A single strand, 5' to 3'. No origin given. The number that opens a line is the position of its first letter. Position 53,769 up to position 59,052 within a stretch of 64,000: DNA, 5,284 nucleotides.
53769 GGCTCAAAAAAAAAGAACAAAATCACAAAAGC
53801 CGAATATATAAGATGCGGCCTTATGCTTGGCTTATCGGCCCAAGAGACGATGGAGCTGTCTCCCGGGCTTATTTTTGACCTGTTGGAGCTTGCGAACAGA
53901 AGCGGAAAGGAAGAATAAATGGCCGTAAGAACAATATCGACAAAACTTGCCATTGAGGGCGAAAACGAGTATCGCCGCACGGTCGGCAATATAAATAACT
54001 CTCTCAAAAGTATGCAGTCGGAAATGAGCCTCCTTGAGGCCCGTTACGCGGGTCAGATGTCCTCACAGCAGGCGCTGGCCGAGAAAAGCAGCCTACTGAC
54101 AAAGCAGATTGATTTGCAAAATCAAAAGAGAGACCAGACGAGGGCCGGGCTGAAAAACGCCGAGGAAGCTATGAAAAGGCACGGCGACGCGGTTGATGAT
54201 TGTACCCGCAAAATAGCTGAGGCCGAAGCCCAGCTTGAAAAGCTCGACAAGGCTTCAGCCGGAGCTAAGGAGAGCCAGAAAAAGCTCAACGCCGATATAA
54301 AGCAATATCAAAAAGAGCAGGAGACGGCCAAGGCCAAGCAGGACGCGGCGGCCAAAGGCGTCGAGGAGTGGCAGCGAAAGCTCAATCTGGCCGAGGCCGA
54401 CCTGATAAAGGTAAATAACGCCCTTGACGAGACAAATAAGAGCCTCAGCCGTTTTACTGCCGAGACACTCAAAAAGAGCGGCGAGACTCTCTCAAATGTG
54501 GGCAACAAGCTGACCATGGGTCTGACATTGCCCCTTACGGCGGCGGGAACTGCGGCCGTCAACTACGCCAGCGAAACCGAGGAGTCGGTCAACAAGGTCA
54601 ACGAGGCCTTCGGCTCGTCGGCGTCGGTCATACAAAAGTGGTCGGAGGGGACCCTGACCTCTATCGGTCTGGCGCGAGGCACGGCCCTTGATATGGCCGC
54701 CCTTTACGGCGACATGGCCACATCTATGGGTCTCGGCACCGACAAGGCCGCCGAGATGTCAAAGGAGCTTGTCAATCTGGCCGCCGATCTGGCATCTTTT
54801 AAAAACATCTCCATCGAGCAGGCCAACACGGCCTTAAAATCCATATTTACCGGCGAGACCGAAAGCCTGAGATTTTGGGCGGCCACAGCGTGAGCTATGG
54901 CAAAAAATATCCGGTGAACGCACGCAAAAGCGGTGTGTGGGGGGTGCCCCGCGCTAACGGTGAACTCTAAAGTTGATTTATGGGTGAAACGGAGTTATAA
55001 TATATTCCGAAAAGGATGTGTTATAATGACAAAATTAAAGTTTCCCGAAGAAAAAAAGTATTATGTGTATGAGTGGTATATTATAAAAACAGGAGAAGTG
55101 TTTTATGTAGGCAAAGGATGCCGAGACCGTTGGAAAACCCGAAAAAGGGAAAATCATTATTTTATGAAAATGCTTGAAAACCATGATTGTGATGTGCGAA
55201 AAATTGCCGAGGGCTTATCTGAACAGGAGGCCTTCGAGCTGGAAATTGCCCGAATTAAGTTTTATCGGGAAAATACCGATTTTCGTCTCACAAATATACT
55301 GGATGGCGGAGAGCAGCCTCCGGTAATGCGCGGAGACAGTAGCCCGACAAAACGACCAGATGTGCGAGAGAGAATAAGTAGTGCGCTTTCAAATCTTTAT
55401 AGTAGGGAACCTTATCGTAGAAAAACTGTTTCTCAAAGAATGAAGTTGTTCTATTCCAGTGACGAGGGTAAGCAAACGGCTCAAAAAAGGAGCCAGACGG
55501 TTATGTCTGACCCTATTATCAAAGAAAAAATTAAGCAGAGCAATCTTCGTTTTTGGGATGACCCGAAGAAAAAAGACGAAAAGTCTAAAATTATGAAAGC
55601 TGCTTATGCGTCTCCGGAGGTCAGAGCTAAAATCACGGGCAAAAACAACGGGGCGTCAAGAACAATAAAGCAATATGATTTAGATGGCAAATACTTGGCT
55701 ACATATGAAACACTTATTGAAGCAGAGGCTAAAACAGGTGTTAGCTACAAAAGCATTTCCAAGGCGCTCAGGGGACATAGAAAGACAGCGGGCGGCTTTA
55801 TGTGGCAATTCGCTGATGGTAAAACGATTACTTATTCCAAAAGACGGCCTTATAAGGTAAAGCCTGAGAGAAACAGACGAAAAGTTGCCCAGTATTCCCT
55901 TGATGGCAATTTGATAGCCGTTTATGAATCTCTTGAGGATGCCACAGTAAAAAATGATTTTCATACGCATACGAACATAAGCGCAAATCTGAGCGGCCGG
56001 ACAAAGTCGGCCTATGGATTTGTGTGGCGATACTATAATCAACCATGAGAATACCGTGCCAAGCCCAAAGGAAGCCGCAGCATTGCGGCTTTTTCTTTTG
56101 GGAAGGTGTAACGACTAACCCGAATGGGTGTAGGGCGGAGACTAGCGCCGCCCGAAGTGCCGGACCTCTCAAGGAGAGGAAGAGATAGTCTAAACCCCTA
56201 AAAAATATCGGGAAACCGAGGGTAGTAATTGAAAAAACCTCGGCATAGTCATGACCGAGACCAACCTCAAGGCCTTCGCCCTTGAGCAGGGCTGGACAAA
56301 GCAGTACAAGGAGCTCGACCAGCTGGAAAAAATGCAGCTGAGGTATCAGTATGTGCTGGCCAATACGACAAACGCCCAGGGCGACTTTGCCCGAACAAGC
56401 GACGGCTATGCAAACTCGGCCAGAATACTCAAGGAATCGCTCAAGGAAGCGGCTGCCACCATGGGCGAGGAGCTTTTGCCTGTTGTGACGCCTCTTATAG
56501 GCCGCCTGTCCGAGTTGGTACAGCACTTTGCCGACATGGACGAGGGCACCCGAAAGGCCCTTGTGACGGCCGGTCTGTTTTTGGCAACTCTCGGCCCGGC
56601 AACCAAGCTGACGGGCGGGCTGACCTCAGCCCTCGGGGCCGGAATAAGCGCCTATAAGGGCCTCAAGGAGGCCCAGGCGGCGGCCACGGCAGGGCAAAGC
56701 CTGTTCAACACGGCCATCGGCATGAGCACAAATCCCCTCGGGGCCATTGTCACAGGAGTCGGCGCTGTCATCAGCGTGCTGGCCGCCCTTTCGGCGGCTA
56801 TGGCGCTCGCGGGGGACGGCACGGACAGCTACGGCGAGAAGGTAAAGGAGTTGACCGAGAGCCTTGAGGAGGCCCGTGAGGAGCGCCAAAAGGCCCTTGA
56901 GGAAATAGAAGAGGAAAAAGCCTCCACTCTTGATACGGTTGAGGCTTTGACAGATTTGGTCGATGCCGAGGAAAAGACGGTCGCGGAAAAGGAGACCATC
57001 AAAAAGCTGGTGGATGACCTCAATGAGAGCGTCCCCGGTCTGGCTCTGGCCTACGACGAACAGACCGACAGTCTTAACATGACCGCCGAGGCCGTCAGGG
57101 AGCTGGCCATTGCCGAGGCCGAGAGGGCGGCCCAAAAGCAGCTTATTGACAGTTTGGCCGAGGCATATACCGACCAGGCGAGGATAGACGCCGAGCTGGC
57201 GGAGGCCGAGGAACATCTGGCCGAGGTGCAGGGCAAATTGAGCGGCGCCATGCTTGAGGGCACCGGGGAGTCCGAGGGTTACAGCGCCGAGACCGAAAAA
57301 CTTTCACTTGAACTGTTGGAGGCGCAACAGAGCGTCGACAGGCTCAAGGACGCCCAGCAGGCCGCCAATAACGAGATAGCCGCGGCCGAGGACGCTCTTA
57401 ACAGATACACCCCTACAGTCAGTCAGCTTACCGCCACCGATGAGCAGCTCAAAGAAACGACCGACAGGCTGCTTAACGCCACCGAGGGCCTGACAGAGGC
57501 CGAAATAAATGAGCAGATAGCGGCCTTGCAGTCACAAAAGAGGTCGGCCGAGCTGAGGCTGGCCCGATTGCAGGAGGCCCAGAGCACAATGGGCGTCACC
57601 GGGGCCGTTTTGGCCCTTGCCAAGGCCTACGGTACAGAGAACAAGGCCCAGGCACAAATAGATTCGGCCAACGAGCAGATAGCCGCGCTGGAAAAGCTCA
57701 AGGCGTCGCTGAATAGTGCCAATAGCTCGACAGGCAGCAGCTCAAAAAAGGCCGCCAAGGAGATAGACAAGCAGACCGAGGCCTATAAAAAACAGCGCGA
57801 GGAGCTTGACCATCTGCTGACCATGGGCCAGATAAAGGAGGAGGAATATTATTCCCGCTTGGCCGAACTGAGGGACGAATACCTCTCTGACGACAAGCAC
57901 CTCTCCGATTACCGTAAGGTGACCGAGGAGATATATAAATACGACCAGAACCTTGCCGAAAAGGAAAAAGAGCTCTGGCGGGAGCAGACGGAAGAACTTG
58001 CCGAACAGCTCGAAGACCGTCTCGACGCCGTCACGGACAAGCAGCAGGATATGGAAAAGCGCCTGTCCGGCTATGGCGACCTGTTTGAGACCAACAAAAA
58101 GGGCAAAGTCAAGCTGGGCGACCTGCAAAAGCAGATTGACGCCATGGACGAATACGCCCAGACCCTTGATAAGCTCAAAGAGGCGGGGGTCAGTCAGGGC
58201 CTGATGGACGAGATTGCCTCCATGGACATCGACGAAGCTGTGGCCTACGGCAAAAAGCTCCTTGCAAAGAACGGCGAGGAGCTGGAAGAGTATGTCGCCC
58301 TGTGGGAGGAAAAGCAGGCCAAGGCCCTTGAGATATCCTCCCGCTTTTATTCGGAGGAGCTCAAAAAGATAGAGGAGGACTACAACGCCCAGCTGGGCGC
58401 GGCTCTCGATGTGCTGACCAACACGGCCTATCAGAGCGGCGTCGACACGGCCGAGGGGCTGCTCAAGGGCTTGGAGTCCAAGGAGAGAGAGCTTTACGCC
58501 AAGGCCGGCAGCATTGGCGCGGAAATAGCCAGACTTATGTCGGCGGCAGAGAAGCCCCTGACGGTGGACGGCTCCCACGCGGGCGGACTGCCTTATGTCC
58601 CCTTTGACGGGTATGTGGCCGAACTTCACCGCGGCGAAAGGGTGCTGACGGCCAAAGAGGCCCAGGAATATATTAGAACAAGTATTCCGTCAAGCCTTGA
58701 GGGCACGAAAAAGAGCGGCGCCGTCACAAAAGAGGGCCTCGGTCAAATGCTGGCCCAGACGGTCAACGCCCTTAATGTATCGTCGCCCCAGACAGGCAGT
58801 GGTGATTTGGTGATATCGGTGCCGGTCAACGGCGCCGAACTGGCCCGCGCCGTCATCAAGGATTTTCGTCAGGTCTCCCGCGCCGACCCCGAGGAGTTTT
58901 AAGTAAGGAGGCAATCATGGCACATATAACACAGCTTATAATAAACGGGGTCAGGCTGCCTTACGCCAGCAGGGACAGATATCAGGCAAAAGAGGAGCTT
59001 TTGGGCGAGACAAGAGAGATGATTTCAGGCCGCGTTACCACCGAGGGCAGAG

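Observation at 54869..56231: Group I intron with a GIY-YIG homing endonuclease splits the prophage tape-measure gene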

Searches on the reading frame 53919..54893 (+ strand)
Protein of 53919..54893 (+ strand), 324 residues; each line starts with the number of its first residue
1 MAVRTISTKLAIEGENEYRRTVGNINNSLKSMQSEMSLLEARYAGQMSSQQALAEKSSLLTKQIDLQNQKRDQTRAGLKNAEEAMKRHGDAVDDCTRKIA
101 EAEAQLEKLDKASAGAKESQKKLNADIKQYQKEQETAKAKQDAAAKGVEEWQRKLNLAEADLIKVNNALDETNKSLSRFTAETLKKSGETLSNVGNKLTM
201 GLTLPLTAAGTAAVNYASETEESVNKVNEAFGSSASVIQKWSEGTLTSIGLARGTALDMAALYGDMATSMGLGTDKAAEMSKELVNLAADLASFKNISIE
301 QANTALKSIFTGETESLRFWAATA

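Call 6: search_protein_families(library=pfam, proteins=[window:53919-54893:+], max_evalue=0.01)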
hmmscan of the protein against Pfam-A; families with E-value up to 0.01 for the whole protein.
window:53919-54893:+ (324 aa): 2 families
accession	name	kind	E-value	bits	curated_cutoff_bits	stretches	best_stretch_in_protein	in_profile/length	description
PF01576.24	Myosin_tail_1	-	0.0014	17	38.1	0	20-113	482-575/1081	Myosin tail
PF19220.6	Rod_CreS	-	0.0015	18.1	100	1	32-182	4-154/359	Crescentin, rod domain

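Call 10: search_protein_families(library=phrogs, proteins=[window:53919-54893:+], max_evalue=0.001)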
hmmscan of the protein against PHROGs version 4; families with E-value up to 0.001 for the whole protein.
window:53919-54893:+ (324 aa): 14 families
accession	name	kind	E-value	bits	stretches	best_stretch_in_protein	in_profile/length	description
phrog_4704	-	tail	3.5e-21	76.5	1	7-290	12-274/625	tail length tape measure protein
phrog_1533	-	tail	1.6e-18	66.7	1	5-288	9-323/1688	tail length tape measure protein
phrog_1535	-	tail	5.2e-15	55.7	2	217-318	218-295/1152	tail length tape measure protein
phrog_10613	-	tail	1.4e-14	55.5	1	1-143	5-147/237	tail length tape measure protein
phrog_5218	-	unknown function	5.7e-14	52.2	1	5-269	7-282/1599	-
phrog_1272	-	tail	8.6e-13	47.9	1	8-306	37-347/1606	tail length tape measure protein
phrog_167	-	tail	5.4e-12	45.3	2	3-233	9-301/1555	tail length tape measure protein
phrog_991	-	tail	1.3e-11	43.8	1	26-304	77-400/1966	tail length tape measure protein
phrog_1293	-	tail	5.5e-10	38.7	1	21-290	23-244/1424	tail length tape measure protein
phrog_31409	-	tail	4.5e-07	30.2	1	162-317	22-181/365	tail length tape measure protein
phrog_23464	-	unknown function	1.6e-06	28.1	1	4-122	3-119/539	-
phrog_8462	-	tail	0.0002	21.2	1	207-276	22-98/672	tail length tape measure protein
phrog_5448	-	tail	0.00026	18.9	0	28-240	1335-1554/3103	tail length tape measure protein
phrog_5328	-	unknown function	0.00063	21.1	1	22-111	11-100/101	-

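Call 31: search_protein_families(library=ncbifam, proteins=[window:53919-54893:+], max_evalue=0.1)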
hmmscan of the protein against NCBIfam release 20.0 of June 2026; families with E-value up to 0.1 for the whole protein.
window:53919-54893:+ (324 aa): 15 families
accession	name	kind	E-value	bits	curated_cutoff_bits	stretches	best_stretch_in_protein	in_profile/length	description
TIGR02168.1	SMC_prok_B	equivalog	7.6e-08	30.6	567.35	1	14-228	764-980/1181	chromosome segregation protein SMC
TIGR02169.1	SMC_prok_A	equivalog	6.6e-07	27.4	729.4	1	46-186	666-806/1165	chromosome segregation protein SMC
NF045487.1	ASRP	equivalog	3.8e-05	22.5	300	1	23-183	121-286/593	archaea-specific SMC-related protein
NF042953.1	Hhe_antiphage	equivalog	0.00069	17.1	2000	1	9-213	538-739/1797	DUF4011 domain-containing anti-phage protein Hhe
TIGR04523.1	Mplasa_alph_rch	subfamily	0.0013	16.7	270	1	25-178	417-572/745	helix-rich protein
TIGR03706.1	exo_poly_only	exception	0.0045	16.3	307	1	157-266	24-132/300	exopolyphosphatase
NF041035.1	Rad50_Halo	equivalog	0.0065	14.9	1000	1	17-188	283-452/883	DNA double-strand break repair ATPase Rad50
NF008438.0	PRK11281.1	equivalog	0.012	13.4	991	1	50-185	25-160/1113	mechanosensitive channel MscK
NF038350.1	taxis_HmpF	equivalog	0.017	13.5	200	1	28-196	142-302/553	pilus motility taxis protein HmpF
NF053712.1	repair_DEAH_YoaA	equivalog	0.027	13.1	680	1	31-256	248-466/630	DNA repair helicase YoaA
NF045780.1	TrlF_fam_ATP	equivalog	0.034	12.9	350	1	20-193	526-712/944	TrlF family AAA-like ATPase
NF041034.1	Rad50_Sulf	equivalog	0.04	11.8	1000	1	31-185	521-667/872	DNA double-strand break repair ATPase Rad50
NF006423.0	PRK08674.1-2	equivalog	0.048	12.5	254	0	212-254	77-119/317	bifunctional phosphoglucose/phosphomannose isomerase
NF006543.0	PRK09039.1-2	equivalog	0.098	12.4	305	1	47-163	53-169/350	peptidoglycan -binding protein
NF002572.0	PRK02224.1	equivalog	0.098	10.9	1087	0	21-194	280-438/888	DNA double-strand break repair ATPase Rad50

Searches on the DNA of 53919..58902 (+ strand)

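Call 63: search_dna_similar(query=window:53919-58902:+, collection=phages, mode=distant, max_rows=15)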
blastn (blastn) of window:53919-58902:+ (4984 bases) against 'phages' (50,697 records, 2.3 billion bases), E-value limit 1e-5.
Records with a match: 210; places in all: 350; records where one place covers at least 80% of the query: 0.
Best place of each record, by identity: 95-99% 4; 90-95% 82; 80-90% 119; 60-80% 5.
By first word of the organism name: Staphylococcus 76; Listeria 45; Enterococcus 41; Bacillus 24; Lactobacillus 7; Brochothrix 4; Clostridium 4; Flavonifractor 2; Geobacillus 2; Syntrophomonadaceae 1; and 4 more.
By host as written in the record: Listeria monocytogenes 34; Staphylococcus aureus 28; - 19; Enterococcus faecalis 11; Bacillus subtilis 5; Enterococcus sp. 5; Staphylococcus carnosus TM300 5; Staphylococcus sp. 4; and 64 more.
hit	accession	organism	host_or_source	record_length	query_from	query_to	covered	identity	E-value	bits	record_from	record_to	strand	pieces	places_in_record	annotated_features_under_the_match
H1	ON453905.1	Flavonifractor phage Cormatin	Flavonifractor plautii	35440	634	3178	9%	71.9%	6e-37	245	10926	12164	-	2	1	tail length tape measure protein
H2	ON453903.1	Flavonifractor phage Castelnaud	Flavonifractor plautii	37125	3903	4074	3%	72.1%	3e-16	95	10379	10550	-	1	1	tail length tape-measure protein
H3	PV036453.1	Syntrophomonadaceae phage IMGVR 15540650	Syntrophomonadaceae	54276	2417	2580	3%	69.5%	3e-9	72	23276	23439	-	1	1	tail length tape measure protein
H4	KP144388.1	Geobacillus virus E3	failed fermentation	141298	2180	2306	3%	71.9%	1e-7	67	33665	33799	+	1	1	none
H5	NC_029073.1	Geobacillus virus E3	failed fermentation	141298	2180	2306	3%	71.9%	1e-7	67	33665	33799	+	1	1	none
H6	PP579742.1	Bacillus phage KKP_4047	Bacillus licheniformis KKP_3373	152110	2253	2314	1%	87.1%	9e-10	73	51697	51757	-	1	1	none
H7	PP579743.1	Bacillus phage KKP_4048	Bacillus licheniformis KKP_3373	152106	2253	2314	1%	87.1%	9e-10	73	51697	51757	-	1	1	none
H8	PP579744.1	Bacillus phage KKP_4049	Bacillus licheniformis KKP_3876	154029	2253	2314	1%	87.1%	9e-10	73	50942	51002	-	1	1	none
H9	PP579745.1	Bacillus phage KKP_4050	Bacillus licheniformis KKP_3876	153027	2253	2314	1%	87.1%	9e-10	73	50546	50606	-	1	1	none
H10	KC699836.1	Bacillus phage SIOphi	Bacillus subtilis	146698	2256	2314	1%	88.1%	3e-9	73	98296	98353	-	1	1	none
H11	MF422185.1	Bacillus phage BSP10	Bacillus subtilis ATCC 15245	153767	2256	2314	1%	88.1%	3e-9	73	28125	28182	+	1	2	none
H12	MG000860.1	Bacillus phage BSP9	Bacillus subtilis ATCC 15245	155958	2256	2314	1%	88.1%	3e-9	73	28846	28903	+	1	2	none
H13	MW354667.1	Bacillus phage BSTP3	Bacillus subtilis KCCM12511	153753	2256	2314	1%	88.1%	3e-9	73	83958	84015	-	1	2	HNH endonuclease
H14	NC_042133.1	Bacillus phage SIOphi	Bacillus subtilis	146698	2256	2314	1%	88.1%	3e-9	73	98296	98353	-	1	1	none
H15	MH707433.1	Bacillus phage BSP18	Bacillus subtilis KACC 17797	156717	2256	2314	1%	88.1%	3e-9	73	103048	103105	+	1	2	none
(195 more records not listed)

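Call 64: get_annotated_region(hit=H1, flank=1500)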
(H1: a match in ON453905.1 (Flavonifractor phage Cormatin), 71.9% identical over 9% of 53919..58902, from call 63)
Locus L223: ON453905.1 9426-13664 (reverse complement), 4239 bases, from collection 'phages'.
description: Flavonifractor phage Cormatin, complete genome.
organism: Flavonifractor phage Cormatin (NCBI taxid 2951977)
taxonomy: Viruses
host: Flavonifractor plautii; source: feces; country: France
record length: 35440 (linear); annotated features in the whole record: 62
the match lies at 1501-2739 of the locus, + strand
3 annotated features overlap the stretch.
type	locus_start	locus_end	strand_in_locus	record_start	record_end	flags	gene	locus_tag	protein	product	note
CDS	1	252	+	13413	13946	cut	-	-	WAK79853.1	hypothetical protein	rasttk_feature_creation_tool=/opt/patric-common/ runtime/bin/phanotate version 1.5.0; ...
CDS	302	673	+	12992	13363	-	-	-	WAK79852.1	tail completion or Neck1 protein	rasttk_feature_creation_tool=/opt/patric-common/ runtime/bin/phanotate version 1.5.0; HHpred against PHROGS v3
CDS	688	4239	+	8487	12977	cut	-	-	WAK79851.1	tail length tape measure protein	rasttk_feature_creation_tool=/opt/patric-common/ runtime/bin/phanotate version 1.5.0; HHpred against PHROGS v3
